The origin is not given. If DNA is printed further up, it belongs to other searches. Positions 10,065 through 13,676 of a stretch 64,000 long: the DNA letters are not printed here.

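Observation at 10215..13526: Secreted 1103-aa lamin-tail-domain + double-HKD (phospholipase D superfamily) enzyme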

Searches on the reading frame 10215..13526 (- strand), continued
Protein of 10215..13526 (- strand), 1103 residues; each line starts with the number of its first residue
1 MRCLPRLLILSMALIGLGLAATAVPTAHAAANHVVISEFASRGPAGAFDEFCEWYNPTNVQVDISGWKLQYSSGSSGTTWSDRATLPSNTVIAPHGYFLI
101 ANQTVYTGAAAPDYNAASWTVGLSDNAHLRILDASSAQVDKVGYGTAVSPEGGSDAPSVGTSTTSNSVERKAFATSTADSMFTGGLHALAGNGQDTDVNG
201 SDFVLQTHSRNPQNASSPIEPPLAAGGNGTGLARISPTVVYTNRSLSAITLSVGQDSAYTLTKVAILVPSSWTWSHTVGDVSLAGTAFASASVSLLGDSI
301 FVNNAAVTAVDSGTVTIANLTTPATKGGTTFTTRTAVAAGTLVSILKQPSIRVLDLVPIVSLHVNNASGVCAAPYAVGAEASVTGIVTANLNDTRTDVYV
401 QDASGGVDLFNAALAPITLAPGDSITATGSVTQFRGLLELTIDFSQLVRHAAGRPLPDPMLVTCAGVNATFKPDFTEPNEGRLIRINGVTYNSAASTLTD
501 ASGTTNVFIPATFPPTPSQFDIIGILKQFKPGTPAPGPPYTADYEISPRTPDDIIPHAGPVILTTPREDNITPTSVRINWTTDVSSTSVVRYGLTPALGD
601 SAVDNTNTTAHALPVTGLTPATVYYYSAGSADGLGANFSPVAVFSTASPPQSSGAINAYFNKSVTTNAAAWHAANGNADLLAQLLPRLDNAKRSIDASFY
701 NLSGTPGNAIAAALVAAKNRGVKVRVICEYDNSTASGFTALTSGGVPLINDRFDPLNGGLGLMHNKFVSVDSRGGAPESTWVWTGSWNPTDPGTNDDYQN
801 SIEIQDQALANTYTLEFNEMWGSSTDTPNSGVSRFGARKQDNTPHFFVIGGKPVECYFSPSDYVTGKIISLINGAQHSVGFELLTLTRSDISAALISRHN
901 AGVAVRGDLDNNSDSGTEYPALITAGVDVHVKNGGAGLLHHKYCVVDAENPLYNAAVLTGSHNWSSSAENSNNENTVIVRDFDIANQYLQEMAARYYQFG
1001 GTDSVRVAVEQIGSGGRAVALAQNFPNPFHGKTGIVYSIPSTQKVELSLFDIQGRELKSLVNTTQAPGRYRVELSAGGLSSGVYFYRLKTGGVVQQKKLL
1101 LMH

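Call 26: find_related_loci(query=A1, collection=genome_contigs, flank=6000)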
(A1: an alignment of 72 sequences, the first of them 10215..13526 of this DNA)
Query A1 (1103 aa) in genome_contigs; peptide patterns used: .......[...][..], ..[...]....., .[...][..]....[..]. (x = any residue, [..] = any of these).
600 stretches matched a pattern (row limit reached: there are more); 584 encode a relative of the query (tblastn E <= 1e-3); the best 80 are kept; 80 distinct loci.
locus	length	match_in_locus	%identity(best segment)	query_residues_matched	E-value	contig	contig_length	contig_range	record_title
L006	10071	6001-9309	89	1-1103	0e+0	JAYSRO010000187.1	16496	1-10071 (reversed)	MAG: Candidatus Eisenbacteria bacterium isolate GFS_11975 GFS_11975_186, whole genome shotgun sequence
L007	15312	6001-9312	65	1-1103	0e+0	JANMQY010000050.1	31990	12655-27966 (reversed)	MAG: Candidatus Eisenbacteria bacterium isolate OTE_51_metabat_109 OTE_51_k141_3675690, whole genome shotgun sequence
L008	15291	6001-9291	64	4-1102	0e+0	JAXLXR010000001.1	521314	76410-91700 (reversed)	MAG: Candidatus Eisenbacteria bacterium isolate STL-EIS2 C1.162.fa-1, whole genome shotgun sequence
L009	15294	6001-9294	63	1-1102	0e+0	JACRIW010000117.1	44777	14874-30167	MAG: Candidatus Eisenbacteria bacterium isolate NC_groundwater_1813_Pr3_B-0.1um_71_17 SR-2_scaffold_141_3832058, whole g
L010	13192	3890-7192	58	4-1103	0e+0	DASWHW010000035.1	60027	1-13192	MAG TPA_asm: Bacteroidota bacterium isolate SMAG_U2852 k141_782639, whole genome shotgun sequence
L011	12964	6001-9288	48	1-1102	0e+0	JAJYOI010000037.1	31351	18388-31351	MAG: Bacteroidetes bacterium isolate DBS2-5.bin30 NODE_1126_length_31351_cov_3.175250, whole genome shotgun sequence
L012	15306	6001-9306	65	1-1103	0e+0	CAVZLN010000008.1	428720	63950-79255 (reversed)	MAG: Candidatus Eisenbacteria bacterium isolate MFD05942.bin.1.102 genome assembly, contig: contig_8686, whole genome sh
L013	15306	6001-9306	45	6-1102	0e+0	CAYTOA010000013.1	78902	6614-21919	MAG TPA_asm: uncultured Chitinophagaceae bacterium isolate binchicken_co241_368 genome assembly, contig: NODE_281_length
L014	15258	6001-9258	44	7-1103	0e+0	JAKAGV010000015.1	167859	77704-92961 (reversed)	MAG: Bacteroidetes bacterium isolate WY2.bin67 NODE_106_length_167859_cov_17.023067, whole genome shotgun sequence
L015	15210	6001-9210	46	31-1102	0e+0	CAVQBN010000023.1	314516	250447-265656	MAG: uncultured Bacteroidetes bacterium isolate MFD02923.bin.1.74 genome assembly, contig: contig_7231, whole genome sho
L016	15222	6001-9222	45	29-1102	0e+0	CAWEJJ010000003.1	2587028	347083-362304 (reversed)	MAG: uncultured Ignavibacteriaceae bacterium isolate MFD05942.bin.2.261 genome assembly, contig: contig_15632, whole gen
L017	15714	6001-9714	45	31-1103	0e+0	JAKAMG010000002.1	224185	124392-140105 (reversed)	MAG: Bacteroidetes bacterium isolate WY5.bin159 NODE_65_length_224185_cov_16.027055, whole genome shotgun sequence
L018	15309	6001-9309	45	5-1102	0e+0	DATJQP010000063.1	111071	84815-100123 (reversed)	MAG TPA_asm: Bacteroidota bacterium isolate SMAG_U14944 k141_3745352, whole genome shotgun sequence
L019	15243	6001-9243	45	3-1095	0e+0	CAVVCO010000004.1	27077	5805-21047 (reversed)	MAG: uncultured Ignavibacteriales bacterium isolate MFD02416.bin.1.346 genome assembly, contig: contig_105206, whole gen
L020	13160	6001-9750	45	13-1103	0e+0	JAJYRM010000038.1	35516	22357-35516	MAG: Bacteroidetes bacterium isolate DX1.bin11 NODE_1643_length_35516_cov_5.449236, whole genome shotgun sequence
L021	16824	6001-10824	45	2-1103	0e+0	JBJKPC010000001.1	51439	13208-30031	MAG: Candidatus Kryptoniota bacterium isolate Bin_110 S1Ck127_1242960_flag_0_multi_23.9955_len_51439, whole genome shotg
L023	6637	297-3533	43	31-1103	0e+0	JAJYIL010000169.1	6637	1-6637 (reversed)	MAG: Bacteroidetes bacterium isolate DBS2-1.bin11 NODE_23356_length_6637_cov_1.112289, whole genome shotgun sequence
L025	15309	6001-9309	43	3-1103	0e+0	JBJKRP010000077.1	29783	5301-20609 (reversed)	MAG: Ignavibacteriaceae bacterium isolate Bin_61 S1Ck127_2296886_flag_0_multi_6.8185_len_29783, whole genome shotgun seq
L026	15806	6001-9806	53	1-1103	0e+0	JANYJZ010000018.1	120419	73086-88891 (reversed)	MAG: Ignavibacteriae bacterium isolate GL140_4_metabinner_9 GL140_4_k141_1075958, whole genome shotgun sequence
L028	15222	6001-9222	45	31-1103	0e+0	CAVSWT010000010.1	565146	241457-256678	MAG: uncultured Ignavibacteriales bacterium isolate MFD05684.bin.1.223 genome assembly, contig: contig_20439, whole geno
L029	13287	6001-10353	49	228-1103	0e+0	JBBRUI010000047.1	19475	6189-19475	MAG: Bacteroidota bacterium isolate La3_concoct.179 La3_concoct.179_K_784756_L_19475_cov_9.1444, whole genome shotgun se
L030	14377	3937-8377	48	229-1103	0e+0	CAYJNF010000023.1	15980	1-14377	MAG TPA_asm: uncultured Chitinophagales bacterium isolate ERP124720_co1_156 genome assembly, contig: NODE_4538_length_15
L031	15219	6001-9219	65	32-1103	0e+0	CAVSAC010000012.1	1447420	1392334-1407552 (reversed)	MAG: Candidatus Eisenbacteria bacterium isolate MFD05942.bin.1.32 genome assembly, contig: contig_16431, whole genome sh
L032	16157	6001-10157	46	223-1103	0e+0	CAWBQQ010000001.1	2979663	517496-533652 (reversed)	MAG: uncultured Bacteroidetes bacterium isolate MFD01828.bin.1.43 genome assembly, contig: contig_24171, whole genome sh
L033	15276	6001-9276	42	3-1103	0e+0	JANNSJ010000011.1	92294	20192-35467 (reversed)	MAG: Bacteroidota bacterium isolate SOY_31_metabat_225 SOY_31_k141_422710, whole genome shotgun sequence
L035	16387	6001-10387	46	228-1103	0e+0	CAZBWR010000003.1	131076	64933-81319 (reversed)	MAG TPA_asm: uncultured Chitinophagales bacterium isolate SRP287453_co1_248 genome assembly, contig: NODE_133_length_131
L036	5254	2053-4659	47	228-1103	0e+0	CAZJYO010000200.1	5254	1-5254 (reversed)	MAG TPA_asm: uncultured Chitinophagales bacterium isolate SRP237561_co1_266 genome assembly, contig: NODE_34514_length_5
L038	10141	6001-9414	42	2-1103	0e+0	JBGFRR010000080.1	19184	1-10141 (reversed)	MAG: Bacteroidota bacterium isolate BA1A45.2019.Bin.9 NODE_3175_length_19184_cov_28.013639, whole genome shotgun sequenc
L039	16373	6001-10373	47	227-1103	0e+0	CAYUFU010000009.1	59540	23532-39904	MAG TPA_asm: uncultured Chitinophagales bacterium isolate binchicken_co274_268 genome assembly, contig: NODE_1322_length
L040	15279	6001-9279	41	17-1103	0e+0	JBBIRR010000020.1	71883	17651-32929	MAG: Ignavibacteriales bacterium isolate ETS170220_bin_354 NODE_245_length_71883_cov_5.80081, whole genome shotgun seque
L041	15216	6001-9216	42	23-1100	0e+0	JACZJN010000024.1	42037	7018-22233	MAG: Bacteroidetes bacterium isolate MAG20 bacteria_1_contig_167358, whole genome shotgun sequence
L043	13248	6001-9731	40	32-1103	0e+0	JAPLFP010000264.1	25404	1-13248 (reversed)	MAG: Ignavibacteriales bacterium isolate LacPavin_0920_SED5_MAG_52_10 LacPavin_0920_SED5_scaffold_1169795, whole genome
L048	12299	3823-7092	39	12-1103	0e+0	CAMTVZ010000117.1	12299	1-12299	MAG: uncultured Ignavibacteriae bacterium isolate G04_MAG_00013 genome assembly, contig: G04_MAG_00013_000000000123, who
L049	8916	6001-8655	42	223-1103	0e+0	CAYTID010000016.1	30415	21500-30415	MAG TPA_asm: uncultured Ignavibacteriaceae bacterium isolate SRP257756_co1_95 genome assembly, contig: NODE_1023_length_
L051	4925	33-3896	42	253-1103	0e+0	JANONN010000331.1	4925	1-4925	MAG: Ignavibacteriales bacterium isolate VAR_43_metabat_382 VAR_43_k141_2078276, whole genome shotgun sequence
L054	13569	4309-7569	38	1-1103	0e+0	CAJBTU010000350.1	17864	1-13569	MAG: uncultured Ignavibacteriae bacterium isolate Loc090721-7m_bin-539 genome assembly, contig: bin-539:350/426, whole g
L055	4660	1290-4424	38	49-1103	0e+0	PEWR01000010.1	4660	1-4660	MAG: Ignavibacteriales bacterium CG07_land_8_20_14_0_80_59_12 CG07_land_8_20_14_0.80_scaffold_16706_c, whole genome shot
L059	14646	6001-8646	42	223-1103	0e+0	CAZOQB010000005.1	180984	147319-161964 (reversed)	MAG TPA_asm: uncultured Ignavibacteriaceae bacterium isolate binchicken_co191_10 genome assembly, contig: NODE_73_length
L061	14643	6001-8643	40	229-1103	0e+0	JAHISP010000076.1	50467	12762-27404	MAG: Bacteroidetes bacterium isolate MM_PC_MetaG.mb.18 MM_PC_MetaG.mb.18_k141_1492885, whole genome shotgun sequence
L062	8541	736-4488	44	224-1093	0e+0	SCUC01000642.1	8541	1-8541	MAG: Bacteroidetes bacterium isolate FW602_bin.19 FW602_bin.19-120159, whole genome shotgun sequence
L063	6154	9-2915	39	129-1103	0e+0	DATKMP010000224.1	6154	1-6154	MAG TPA_asm: Bacteroidota bacterium isolate SMAG_U14714 k141_4122584, whole genome shotgun sequence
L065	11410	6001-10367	38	62-1103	4e-178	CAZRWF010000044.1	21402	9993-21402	MAG TPA_asm: uncultured Chitinophagaceae bacterium isolate SRP287453_co1_101 genome assembly, contig: NODE_4316_length_2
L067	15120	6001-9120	36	62-1103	3e-175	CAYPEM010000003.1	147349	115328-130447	MAG TPA_asm: uncultured Chitinophagaceae bacterium isolate SRP292972_co2_148 genome assembly, contig: NODE_85_length_147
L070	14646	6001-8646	41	223-1103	0e+0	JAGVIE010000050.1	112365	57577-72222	MAG: Bacteroidetes bacterium isolate DeMMO2_4 c_000000011326, whole genome shotgun sequence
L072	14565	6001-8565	40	253-1103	9e-168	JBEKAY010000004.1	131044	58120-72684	MAG: Bacteroidota bacterium isolate SPRUCE 123 SPRUCE_123_4, whole genome shotgun sequence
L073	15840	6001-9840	42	223-1103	3e-165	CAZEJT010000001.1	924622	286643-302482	MAG TPA_asm: uncultured Chlorobiaceae bacterium isolate SRP273308_co1_412 genome assembly, contig: NODE_1_length_924622_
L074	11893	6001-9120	36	62-1103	6e-173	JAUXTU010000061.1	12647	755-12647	MAG: Bacteroidota bacterium isolate C13_metabat.bin.24 C13_k141_178406, whole genome shotgun sequence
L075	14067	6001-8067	44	424-1103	4e-162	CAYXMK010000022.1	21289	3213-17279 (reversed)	MAG TPA_asm: uncultured Ignavibacteriaceae bacterium isolate binchicken_co274_38 genome assembly, contig: NODE_6394_leng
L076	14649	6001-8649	39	223-1103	4e-175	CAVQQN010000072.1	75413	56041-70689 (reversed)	MAG: uncultured Ignavibacteriaceae bacterium isolate MFD01299.bin.2.218 genome assembly, contig: contig_79577, whole gen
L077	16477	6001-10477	45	2-1103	0e+0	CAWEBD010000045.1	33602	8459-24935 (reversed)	MAG: uncultured Bacteroidetes bacterium isolate MFD01299.bin.2.3 genome assembly, contig: contig_127378, whole genome sh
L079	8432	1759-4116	39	357-1103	3e-150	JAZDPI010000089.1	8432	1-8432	MAG: Candidatus Eisenbacteria bacterium isolate MEGAHIT-group-0.827 k141_11985285, whole genome shotgun sequence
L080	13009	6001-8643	44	228-1103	0e+0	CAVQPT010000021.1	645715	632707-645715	MAG: uncultured Bacteroidetes bacterium isolate MFD09964.bin.3.183 genome assembly, contig: contig_9311, whole genome sh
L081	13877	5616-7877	40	356-1103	1e-147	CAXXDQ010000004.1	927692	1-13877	MAG: Desulfomonilia bacterium isolate 0c9ce0d9-ef91-441a-a17a-dc80b036fdfb genome assembly, contig: contig_4, whole geno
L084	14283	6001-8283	39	357-1100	5e-145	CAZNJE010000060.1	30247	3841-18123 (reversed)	MAG TPA_asm: uncultured bacterium isolate SRP141376_co4_8 genome assembly, contig: NODE_2742_length_30247_cov_7.800278,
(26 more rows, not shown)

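Call 30: search_solved_structures(query=A1, max_evalue=0.1, show_alignments=0)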
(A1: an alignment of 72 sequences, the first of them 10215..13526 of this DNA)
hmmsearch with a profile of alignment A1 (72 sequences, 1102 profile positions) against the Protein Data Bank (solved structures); distinct sequences matched with E-value up to 0.1: 19.
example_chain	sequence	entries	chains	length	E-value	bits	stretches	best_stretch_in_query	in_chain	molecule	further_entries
4ggj_A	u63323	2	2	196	8.7e-19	69.7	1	859-997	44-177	Mitochondrial cardiolipin hydrolase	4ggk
9lkx_K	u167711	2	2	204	6.4e-18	66.9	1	863-998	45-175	Mitochondrial cardiolipin hydrolase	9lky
1byr_A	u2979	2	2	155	9e-18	66.4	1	852-996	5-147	PROTEIN (ENDONUCLEASE)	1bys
4h4a_A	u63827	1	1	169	2e-13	52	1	679-821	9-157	Mitochondrial cardiolipin hydrolase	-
4gen_A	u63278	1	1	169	2.7e-13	51.6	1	679-821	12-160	Mitochondrial cardiolipin hydrolase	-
4gel_A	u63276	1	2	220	3.2e-13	51.3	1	677-821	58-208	Mitochondrial cardiolipin hydrolase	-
4gem_A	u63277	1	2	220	5.2e-12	47.3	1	677-821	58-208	Mitochondrial cardiolipin hydrolase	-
6ehi_A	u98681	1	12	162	5.3e-08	34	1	865-981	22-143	Nuclease NucT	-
30ie_B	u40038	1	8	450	0.00053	20.8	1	686-771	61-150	Virion nicking-joining enzyme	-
7e0m_A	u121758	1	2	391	0.0035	18.1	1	670-772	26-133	Phospholipase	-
8v05_A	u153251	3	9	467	0.017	15.8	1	701-772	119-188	5'-3' exonuclease PLD3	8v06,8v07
9sf8_A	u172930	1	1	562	0.017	15.8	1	375-462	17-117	Endonuclease/exonuclease/phosphatase domain-containing protein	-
9sf9_A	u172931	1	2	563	0.018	15.7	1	376-462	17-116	Endonuclease/exonuclease/phosphatase domain-containing protein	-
6pol_A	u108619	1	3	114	0.033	14.8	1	560-629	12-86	Roundabout homolog 3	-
6pog_A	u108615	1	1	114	0.034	14.8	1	560-629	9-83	Roundabout homolog 3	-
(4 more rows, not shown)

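Call 39: predict_structure(alignment_id=A1)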
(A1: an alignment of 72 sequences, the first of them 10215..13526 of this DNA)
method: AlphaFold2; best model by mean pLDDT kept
length: 1103 residues; sequences in the alignment: 72
mean_pLDDT: 88.3   pTM: 0.55
mean pLDDT of the five models: 88.3, 88.2, 86.5, 86.4, 85.5
residues with pLDDT >= 90: 590; 70-90: 457; 50-70: 46; < 50: 10
segments of 3 or more residues with pLDDT < 50: 1-3, 22-28
pLDDT, mean of each block of 10 residues (from residue 1): 51 62 46 93 86 91 87 78 83 90 81 84 89 89 90 91 90 92 88 91 93 88 76 90 85 91 95 90 94 95 95 94 84 91 85 86 90 84 92 92 89 89 88 92 85 76 89 86 92 92 92 88 94 86 94 88 89 96 94 93 95 97 96 88 94 94 84 89 96 96 94 98 95 92 95 75 85 93 92 87 96 95 91 81 91 87 84 91 89 89 90 86 94 85 91 87 76 87 93 94 74 82 91 91 89 85 81 83 96 94 86
secondary structure, 60 per line:
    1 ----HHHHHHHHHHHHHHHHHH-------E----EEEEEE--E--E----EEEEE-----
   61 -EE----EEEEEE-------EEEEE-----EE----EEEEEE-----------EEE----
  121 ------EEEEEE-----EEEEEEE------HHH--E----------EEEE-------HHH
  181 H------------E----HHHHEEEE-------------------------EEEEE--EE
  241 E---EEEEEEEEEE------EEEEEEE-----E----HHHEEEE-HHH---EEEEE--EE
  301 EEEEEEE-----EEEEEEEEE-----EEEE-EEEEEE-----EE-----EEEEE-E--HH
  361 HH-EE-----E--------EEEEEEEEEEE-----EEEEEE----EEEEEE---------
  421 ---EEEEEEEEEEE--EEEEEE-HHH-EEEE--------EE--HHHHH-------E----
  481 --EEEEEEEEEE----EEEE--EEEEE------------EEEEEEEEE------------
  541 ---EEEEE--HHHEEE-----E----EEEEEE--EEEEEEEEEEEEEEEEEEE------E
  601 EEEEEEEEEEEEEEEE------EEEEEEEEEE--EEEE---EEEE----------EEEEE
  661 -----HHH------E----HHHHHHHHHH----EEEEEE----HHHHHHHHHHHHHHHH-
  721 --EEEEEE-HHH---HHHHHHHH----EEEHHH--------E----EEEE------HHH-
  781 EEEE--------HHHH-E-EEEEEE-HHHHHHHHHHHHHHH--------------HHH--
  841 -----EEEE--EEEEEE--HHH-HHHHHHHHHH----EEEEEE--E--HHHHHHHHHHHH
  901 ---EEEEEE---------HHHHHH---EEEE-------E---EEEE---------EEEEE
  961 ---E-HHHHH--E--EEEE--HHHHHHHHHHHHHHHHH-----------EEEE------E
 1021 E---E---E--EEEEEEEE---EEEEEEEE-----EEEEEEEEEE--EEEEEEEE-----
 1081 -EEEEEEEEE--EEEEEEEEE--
elements in order (helices of 4 or more, strands of 3 or more residues): H5-22 E35-40 E51-55 E68-73 E81-85 E97-102 E114-116 E127-132 E138-144 E167-170 H178-181 H199-202 E203-206 E232-236 E239-241 E245-254 E261-267 E281-284 E292-296 E299-307 E313-321 E327-330 E332-337 E350-354 H359-362 E380-390 E396-401 E406-411 E424-434 E437-442 E448-451 H464-468 E483-492 E497-500 E503-507 E520-528 E544-548 E554-556 E567-572 E575-593 E600-616 E623-632 E635-638 E642-645 E656-660 H680-689 E694-699 H704-719 E723-728 H736-743 E748-750 E767-770 E781-784 H793-796 E800-805 H807-821 E846-849 E852-857 H864-873 E878-883 H889-900 E904-909 H919-924 E928-931 E943-946 E956-960 H966-970 E976-979 H982-998 E1010-1013 E1032-1039 E1043-1050 E1056-1065 E1068-1075 E1082-1090 E1093-1101
